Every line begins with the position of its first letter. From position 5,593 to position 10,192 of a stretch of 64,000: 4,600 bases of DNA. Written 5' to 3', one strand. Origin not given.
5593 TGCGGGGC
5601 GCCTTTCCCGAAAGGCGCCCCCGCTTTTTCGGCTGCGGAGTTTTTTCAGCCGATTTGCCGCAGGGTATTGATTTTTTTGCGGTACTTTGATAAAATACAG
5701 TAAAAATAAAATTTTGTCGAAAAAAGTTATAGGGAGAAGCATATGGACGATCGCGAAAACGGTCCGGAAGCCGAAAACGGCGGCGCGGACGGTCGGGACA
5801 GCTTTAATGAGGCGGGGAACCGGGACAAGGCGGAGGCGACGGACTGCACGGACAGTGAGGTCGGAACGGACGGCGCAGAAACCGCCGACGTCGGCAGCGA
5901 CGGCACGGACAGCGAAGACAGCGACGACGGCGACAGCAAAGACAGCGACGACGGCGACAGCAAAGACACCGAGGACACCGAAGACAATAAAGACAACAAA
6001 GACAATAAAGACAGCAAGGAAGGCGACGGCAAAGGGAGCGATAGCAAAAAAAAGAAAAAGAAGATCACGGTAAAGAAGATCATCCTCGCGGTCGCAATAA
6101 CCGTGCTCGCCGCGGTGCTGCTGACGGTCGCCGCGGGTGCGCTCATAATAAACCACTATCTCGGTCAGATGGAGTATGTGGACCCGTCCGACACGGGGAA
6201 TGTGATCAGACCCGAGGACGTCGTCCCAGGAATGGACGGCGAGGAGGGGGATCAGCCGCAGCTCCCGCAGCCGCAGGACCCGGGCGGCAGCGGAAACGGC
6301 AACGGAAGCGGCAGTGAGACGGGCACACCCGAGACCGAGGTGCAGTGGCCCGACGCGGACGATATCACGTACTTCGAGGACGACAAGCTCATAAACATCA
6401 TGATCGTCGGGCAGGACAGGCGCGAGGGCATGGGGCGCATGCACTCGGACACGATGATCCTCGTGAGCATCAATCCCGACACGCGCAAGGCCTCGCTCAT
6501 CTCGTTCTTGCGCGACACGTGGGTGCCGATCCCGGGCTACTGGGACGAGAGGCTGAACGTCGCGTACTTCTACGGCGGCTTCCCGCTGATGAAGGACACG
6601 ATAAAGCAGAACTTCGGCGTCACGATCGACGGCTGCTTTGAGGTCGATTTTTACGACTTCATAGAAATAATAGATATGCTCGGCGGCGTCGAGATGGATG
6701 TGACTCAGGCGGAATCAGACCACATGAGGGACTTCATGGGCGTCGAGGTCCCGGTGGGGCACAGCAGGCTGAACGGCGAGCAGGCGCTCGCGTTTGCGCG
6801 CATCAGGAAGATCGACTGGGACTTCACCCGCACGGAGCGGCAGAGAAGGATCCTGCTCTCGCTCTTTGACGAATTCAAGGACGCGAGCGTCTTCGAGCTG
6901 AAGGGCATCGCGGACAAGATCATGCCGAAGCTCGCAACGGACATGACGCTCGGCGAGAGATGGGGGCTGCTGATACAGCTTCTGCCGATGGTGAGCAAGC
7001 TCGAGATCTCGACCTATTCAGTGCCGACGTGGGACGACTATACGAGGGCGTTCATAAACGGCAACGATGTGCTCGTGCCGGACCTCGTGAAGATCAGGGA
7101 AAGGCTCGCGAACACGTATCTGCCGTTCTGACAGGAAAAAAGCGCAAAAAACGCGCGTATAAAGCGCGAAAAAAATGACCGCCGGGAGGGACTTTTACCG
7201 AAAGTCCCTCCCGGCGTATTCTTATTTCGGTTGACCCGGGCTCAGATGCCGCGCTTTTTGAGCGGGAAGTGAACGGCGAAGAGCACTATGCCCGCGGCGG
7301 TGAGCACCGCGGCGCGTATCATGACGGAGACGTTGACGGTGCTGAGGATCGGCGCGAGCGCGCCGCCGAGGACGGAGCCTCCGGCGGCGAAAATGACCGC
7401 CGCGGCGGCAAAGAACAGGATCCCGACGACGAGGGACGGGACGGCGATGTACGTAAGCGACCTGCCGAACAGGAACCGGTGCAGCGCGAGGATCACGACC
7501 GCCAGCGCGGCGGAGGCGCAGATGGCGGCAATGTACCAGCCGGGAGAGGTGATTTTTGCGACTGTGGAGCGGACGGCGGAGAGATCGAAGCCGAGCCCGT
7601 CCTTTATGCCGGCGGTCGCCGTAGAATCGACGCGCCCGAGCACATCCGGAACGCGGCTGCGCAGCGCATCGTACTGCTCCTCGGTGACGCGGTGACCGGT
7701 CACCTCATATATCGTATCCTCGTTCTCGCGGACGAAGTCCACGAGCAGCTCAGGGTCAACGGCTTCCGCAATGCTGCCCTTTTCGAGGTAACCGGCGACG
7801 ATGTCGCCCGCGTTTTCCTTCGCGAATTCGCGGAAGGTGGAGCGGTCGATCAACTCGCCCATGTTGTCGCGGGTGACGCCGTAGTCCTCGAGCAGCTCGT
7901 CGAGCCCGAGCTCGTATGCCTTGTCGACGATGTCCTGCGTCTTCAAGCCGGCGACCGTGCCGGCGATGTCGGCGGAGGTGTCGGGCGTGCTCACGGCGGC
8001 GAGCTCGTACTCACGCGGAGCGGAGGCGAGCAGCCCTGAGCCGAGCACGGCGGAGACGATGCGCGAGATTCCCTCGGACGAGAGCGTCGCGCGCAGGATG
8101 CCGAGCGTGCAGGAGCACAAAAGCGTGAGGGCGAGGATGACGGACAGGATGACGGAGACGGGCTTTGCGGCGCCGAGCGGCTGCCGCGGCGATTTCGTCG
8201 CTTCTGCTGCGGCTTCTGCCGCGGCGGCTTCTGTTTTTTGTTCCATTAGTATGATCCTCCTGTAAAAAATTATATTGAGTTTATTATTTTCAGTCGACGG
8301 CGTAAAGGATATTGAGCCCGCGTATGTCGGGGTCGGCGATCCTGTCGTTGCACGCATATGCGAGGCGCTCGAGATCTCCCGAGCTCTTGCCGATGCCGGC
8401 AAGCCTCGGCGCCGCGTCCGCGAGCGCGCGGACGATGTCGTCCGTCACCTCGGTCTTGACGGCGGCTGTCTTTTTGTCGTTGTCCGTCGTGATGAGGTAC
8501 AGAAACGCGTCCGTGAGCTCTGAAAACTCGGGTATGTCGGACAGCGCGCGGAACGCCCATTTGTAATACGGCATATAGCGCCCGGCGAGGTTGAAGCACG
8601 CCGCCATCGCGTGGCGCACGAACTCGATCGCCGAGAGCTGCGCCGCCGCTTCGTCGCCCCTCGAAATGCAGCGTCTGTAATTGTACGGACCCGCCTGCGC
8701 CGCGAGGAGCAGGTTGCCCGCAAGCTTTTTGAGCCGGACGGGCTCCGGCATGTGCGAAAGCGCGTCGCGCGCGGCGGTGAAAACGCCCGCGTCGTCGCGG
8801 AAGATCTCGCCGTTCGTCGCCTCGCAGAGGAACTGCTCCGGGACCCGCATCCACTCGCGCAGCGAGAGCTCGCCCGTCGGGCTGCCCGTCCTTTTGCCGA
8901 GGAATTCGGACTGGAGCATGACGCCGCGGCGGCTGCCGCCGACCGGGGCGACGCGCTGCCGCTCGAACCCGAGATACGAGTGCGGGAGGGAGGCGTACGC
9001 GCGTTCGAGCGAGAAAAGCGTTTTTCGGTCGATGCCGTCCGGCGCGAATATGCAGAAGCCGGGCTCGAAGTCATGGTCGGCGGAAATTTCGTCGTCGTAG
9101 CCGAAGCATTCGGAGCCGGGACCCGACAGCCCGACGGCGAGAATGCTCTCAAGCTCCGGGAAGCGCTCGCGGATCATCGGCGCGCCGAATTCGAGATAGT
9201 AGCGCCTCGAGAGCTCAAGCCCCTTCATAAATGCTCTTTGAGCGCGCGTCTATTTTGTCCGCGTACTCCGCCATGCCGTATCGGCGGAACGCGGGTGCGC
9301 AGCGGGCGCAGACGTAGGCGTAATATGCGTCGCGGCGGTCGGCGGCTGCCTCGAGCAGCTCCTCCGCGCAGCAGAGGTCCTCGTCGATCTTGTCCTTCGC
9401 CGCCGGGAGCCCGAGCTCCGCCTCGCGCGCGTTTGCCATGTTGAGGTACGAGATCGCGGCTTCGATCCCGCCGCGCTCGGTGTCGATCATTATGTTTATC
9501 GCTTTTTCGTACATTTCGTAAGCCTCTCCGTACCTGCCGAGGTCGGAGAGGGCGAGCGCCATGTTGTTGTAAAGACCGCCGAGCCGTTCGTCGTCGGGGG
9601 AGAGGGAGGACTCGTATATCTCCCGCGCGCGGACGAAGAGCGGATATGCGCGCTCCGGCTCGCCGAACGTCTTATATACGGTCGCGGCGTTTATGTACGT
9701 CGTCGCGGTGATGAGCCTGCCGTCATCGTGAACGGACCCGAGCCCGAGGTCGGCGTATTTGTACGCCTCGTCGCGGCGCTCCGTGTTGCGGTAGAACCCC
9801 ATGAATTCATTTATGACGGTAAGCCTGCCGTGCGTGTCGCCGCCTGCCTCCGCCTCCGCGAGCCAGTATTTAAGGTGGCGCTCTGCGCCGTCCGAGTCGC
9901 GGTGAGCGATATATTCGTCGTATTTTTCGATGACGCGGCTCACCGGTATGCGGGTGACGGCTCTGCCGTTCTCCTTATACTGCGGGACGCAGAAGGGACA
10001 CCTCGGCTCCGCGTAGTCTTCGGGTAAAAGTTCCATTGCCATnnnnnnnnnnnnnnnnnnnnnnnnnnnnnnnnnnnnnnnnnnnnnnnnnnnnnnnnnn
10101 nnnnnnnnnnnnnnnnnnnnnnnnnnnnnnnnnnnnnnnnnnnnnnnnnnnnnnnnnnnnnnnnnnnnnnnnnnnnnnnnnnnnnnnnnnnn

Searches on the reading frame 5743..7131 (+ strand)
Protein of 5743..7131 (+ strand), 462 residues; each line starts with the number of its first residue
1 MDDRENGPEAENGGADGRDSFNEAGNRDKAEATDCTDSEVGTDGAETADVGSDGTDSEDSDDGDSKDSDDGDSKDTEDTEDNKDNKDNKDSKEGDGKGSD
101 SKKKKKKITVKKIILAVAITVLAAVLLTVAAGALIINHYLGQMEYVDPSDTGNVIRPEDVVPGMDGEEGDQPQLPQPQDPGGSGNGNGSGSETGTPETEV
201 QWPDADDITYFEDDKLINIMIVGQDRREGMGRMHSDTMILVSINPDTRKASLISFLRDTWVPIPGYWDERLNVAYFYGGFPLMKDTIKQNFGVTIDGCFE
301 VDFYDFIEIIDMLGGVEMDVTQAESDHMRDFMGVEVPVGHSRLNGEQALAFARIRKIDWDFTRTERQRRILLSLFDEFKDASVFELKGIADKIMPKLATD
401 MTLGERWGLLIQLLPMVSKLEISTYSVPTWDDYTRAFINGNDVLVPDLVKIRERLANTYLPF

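Call 14: search_protein_families(library=pfam, proteins=[window:5743-7131:+])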
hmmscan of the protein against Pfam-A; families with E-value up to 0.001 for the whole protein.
window:5743-7131:+ (462 aa): 1 family
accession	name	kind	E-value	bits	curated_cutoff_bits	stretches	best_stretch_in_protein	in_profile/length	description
PF03816.19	LytR_cpsA_psr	-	3.8e-35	121.7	24.6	1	234-379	1-149/150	LytR_cpsA_psr family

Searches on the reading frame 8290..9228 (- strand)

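Call 14: search_protein_families(library=pfam, proteins=[window:8290-9228:-])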
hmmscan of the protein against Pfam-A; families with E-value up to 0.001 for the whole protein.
window:8290-9228:- (312 aa): 1 family
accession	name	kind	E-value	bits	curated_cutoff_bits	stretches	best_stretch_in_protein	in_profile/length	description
PF13228.11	DUF4037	-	7.8e-33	113.7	22.1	1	126-224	1-100/101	Domain of unknown function (DUF4037)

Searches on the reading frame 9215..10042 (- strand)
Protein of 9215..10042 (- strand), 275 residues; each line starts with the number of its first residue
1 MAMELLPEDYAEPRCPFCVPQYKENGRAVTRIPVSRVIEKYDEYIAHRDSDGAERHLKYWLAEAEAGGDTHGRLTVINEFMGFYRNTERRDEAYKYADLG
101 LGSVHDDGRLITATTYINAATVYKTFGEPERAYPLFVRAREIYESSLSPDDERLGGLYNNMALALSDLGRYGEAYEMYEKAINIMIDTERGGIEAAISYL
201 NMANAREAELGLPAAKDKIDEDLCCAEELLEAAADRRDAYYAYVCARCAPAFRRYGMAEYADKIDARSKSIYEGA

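Call 13: find_encoding_contigs(protein=window:9215-10042:-, flank=10000, max_places=10)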
Protein window:9215-10042:- (275 aa): 2 contigs read that carry it; 2 places shown.
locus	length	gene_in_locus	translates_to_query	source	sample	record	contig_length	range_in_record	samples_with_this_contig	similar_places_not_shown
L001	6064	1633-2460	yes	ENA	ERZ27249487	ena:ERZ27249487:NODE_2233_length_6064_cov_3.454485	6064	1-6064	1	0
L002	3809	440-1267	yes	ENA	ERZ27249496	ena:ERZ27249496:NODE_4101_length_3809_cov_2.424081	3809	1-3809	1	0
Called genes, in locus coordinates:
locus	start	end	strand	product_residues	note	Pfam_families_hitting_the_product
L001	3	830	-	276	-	?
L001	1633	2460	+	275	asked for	PF07719:TPR_2 (faint), PF13176:TPR_7 (faint), PF13181:TPR_8 (faint), PF13374:TPR_10 (faint), PF14938:SNAP (faint), PF00515:TPR_1 (faint), PF13424:TPR_12 (weak)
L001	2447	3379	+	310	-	PF13228:DUF4037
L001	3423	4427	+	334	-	-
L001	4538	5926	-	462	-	PF03816:LytR_cpsA_psr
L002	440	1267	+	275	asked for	PF07719:TPR_2 (faint), PF13176:TPR_7 (faint), PF13181:TPR_8 (faint), PF13374:TPR_10 (faint), PF14938:SNAP (faint), PF00515:TPR_1 (faint), PF13424:TPR_12 (weak)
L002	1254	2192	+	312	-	PF13228:DUF4037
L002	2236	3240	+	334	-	-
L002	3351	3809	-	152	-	?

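Call 14: search_protein_families(library=pfam, proteins=[window:9215-10042:-])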
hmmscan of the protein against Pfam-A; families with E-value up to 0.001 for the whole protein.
window:9215-10042:- (275 aa): 8 families
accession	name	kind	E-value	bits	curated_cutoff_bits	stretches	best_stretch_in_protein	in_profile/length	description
PF13424.12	TPR_12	-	1.8e-11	44.5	30.1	2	157-207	5-56/77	Tetratricopeptide repeat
PF13374.12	TPR_10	-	1.3e-07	31.8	27.5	1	158-184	5-31/42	Tetratricopeptide repeat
PF00515.34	TPR_1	-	3.5e-07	30.2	27.8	1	158-182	4-28/34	Tetratricopeptide repeat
PF14938.12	SNAP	-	4e-06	26.9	25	0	105-187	105-187/282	Soluble NSF attachment protein, SNAP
PF07719.23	TPR_2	-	4.9e-06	26.7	27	1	157-184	3-30/34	Tetratricopeptide repeat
PF13181.12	TPR_8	-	6.3e-06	26.4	25.7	1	157-184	3-30/34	Tetratricopeptide repeat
PF13176.12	TPR_7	-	1.5e-05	25.2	27.9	0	158-185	2-29/36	Tetratricopeptide repeat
PF24885.1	TPR_NPHP3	-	0.00016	21.6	100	1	112-186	98-172/239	Nephrocystin-3 TPR domain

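Call 27: find_homologous_proteins(query=window:9215-10042:-)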
Query window:9215-10042:- (275 aa): 1761 proteins with E <= 0.001 among 4551 candidates; the best 120 are listed.
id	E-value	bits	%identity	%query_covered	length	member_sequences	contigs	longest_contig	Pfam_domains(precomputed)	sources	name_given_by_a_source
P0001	3.5e-173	593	96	100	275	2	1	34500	PF00515.35,PF13424.13,PF13181.13,PF07719.24,PF13374.13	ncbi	-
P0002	4.7e-145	501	83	100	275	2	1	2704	PF13424.13,PF13374.13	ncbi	-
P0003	1.7e-140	486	81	100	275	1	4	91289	PF13424.13,PF24885.2,PF13374.13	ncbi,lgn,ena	-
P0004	1.9e-122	426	73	100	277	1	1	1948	PF13424.13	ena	-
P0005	2.1e-120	420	71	100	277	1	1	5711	PF13424.13,PF13374.13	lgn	-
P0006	7.8e-120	418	72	100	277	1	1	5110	PF00515.35,PF13424.13,PF13374.13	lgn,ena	-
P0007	1.6e-118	414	70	100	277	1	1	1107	PF13424.13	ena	-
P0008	2.4e-114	400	69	99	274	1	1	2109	PF13424.13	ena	-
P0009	4.1e-107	376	65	100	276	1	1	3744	PF13424.13,PF13374.13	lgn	-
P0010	1.3e-104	368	63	99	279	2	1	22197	PF13424.13,PF13176.13,PF13374.13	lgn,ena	-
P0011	1.9e-104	367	66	100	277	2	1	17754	PF00515.35,PF13424.13,PF13176.13,PF24885.2,PF13374.13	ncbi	-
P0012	4.7e-102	360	64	100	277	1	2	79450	PF13424.13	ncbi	-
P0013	7.9e-99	349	60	99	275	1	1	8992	PF13424.13,PF13374.13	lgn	-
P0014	1.1e-81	293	55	98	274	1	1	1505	PF00515.35,PF13424.13,PF13176.13,PF13181.13,PF07719.24,PF13374.13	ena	-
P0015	9.8e-78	280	53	99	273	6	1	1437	PF00515.35,PF13424.13,PF13176.13,PF24885.2,PF13181.13,PF13374.13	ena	-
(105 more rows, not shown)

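Call 28: find_encoding_contigs(protein=P0003, flank=4000, max_places=4)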
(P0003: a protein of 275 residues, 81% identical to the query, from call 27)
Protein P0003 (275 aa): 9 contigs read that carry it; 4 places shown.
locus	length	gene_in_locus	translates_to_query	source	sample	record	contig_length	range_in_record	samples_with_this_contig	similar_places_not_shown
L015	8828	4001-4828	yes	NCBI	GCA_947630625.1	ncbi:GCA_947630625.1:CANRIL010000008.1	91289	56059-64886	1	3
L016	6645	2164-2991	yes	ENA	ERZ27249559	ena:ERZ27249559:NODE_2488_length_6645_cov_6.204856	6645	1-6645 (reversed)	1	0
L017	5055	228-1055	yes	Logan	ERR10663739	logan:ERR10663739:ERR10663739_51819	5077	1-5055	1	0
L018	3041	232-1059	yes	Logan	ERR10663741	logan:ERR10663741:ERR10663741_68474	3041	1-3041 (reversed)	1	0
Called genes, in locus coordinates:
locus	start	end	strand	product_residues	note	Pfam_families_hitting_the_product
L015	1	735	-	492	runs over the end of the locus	-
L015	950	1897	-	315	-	PF00575:S1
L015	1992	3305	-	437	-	PF01381:HTH_3, PF12844:HTH_19 (weak), PF13560:HTH_31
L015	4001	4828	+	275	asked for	PF13374:TPR_10 (faint), PF13424:TPR_12 (faint), PF24885:TPR_NPHP3 (weak)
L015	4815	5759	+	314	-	PF13228:DUF4037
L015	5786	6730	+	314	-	-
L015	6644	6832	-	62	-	-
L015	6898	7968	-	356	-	PF03816:LytR_cpsA_psr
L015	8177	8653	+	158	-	-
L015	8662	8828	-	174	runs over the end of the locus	-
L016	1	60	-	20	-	?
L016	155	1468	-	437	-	PF01381:HTH_3, PF12844:HTH_19 (weak), PF13560:HTH_31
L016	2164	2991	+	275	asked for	PF13374:TPR_10 (faint), PF13424:TPR_12 (faint), PF24885:TPR_NPHP3 (weak)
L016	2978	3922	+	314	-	PF13228:DUF4037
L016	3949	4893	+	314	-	-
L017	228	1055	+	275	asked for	PF13374:TPR_10 (faint), PF13424:TPR_12 (faint), PF24885:TPR_NPHP3 (weak)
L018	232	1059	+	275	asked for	PF13374:TPR_10 (faint), PF13424:TPR_12 (faint), PF24885:TPR_NPHP3 (weak)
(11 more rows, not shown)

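Call 29: find_encoding_contigs(protein=P0002, flank=4000, max_places=3)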
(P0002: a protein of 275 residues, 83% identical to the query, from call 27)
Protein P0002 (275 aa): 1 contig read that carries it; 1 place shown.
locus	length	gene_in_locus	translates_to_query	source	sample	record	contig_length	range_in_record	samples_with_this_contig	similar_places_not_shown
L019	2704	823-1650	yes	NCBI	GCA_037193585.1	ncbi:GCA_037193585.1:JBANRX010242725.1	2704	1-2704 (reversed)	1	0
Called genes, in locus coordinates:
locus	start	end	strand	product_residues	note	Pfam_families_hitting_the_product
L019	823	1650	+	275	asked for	PF13374:TPR_10 (faint), PF13424:TPR_12 (weak)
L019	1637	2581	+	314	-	PF13228:DUF4037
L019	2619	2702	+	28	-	?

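Call 30: find_encoding_contigs(protein=P0012, flank=4000, max_places=3)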
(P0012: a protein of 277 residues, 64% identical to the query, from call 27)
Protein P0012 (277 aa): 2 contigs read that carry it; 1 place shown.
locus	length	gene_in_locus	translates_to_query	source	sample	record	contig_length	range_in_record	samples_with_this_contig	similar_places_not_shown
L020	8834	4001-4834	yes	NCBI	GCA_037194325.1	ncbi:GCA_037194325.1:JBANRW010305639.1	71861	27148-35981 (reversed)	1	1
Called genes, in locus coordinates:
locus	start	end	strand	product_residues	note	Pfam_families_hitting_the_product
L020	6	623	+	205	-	PF02482:Ribosomal_S30AE, PF16321:Ribosom_S30AE_C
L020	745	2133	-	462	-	-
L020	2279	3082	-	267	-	-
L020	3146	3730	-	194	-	PF02659:Mntp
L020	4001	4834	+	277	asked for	PF13424:TPR_12 (weak)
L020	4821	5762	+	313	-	PF13228:DUF4037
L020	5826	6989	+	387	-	-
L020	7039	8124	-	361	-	PF03816:LytR_cpsA_psr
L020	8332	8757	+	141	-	-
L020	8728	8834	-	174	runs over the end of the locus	-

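Call 34: find_encoding_contigs(protein=P0005, flank=4000, max_places=3)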
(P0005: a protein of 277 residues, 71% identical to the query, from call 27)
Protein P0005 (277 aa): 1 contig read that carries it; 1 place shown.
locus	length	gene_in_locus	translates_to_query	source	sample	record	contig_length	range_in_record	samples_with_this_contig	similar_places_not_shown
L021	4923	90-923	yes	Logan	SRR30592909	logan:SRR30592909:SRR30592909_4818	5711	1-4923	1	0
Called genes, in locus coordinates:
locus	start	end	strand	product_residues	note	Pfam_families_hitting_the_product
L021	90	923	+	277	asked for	PF13374:TPR_10 (faint), PF13424:TPR_12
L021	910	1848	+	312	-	PF13228:DUF4037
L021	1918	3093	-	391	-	PF03816:LytR_cpsA_psr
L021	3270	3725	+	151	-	-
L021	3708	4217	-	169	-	-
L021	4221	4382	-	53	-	-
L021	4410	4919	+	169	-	-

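Call 35: find_encoding_contigs(protein=P0006, flank=4000, max_places=3)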
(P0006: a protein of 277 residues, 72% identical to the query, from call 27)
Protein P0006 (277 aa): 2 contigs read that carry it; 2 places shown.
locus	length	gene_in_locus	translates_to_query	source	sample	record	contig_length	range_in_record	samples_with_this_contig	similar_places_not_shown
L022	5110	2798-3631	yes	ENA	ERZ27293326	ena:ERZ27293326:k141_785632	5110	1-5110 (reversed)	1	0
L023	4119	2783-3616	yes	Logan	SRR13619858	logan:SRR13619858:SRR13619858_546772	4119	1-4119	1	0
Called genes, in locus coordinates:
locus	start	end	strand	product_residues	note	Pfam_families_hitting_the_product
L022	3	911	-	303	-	?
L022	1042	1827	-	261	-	-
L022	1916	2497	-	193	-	PF02659:Mntp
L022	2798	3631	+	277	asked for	PF00515:TPR_1 (faint), PF13374:TPR_10 (faint), PF13424:TPR_12 (weak)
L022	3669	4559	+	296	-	PF13228:DUF4037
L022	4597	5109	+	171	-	?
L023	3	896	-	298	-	?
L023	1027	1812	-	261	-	-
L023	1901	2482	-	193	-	PF02659:Mntp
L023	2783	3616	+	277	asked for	PF00515:TPR_1 (faint), PF13374:TPR_10 (faint), PF13424:TPR_12 (weak)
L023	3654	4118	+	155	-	?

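Call 36: find_encoding_contigs(protein=P0011, flank=4000, max_places=3)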
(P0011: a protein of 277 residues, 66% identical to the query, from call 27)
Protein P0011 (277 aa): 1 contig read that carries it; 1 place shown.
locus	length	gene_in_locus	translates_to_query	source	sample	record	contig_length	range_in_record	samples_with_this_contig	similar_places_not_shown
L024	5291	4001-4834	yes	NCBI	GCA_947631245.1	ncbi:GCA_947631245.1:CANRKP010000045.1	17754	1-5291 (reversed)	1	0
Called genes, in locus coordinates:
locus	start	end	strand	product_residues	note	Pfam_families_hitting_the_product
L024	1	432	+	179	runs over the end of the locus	PF02482:Ribosomal_S30AE, PF16321:Ribosom_S30AE_C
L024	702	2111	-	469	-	PF13385:Laminin_G_3 (faint), PF06439:3keto-disac_hyd (weak)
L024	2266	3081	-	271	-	-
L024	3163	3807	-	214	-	PF02659:Mntp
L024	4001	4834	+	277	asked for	PF13424:TPR_12 (weak), PF24885:TPR_NPHP3 (weak), PF13176:TPR_7 (faint), PF13374:TPR_10 (faint), PF00515:TPR_1 (faint), PF13424:TPR_12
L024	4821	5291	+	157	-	?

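Call 37: find_encoding_contigs(protein=P0010, flank=4000, max_places=3)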
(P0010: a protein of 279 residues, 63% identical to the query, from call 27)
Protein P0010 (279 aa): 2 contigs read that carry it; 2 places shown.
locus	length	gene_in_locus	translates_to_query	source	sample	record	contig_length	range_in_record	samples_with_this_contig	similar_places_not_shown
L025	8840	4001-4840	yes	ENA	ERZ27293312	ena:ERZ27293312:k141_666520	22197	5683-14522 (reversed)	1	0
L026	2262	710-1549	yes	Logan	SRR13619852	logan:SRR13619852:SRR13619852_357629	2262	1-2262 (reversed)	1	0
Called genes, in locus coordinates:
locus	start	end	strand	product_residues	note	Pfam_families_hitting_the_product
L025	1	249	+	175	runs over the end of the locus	PF02482:Ribosomal_S30AE, PF16321:Ribosom_S30AE_C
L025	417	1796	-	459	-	PF06439:3keto-disac_hyd (weak), PF13385:Laminin_G_3 (faint), PF00337:Gal-bind_lectin (faint)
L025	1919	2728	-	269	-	-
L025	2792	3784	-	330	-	PF01699:Na_Ca_ex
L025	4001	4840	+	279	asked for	PF13176:TPR_7 (faint), PF13374:TPR_10 (faint), PF13424:TPR_12 (weak)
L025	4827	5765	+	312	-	PF13228:DUF4037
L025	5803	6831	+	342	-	-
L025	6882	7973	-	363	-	PF03816:LytR_cpsA_psr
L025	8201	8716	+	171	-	-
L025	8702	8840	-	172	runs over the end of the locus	-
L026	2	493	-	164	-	?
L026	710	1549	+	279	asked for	PF13176:TPR_7 (faint), PF13374:TPR_10 (faint), PF13424:TPR_12 (weak)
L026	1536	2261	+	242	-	?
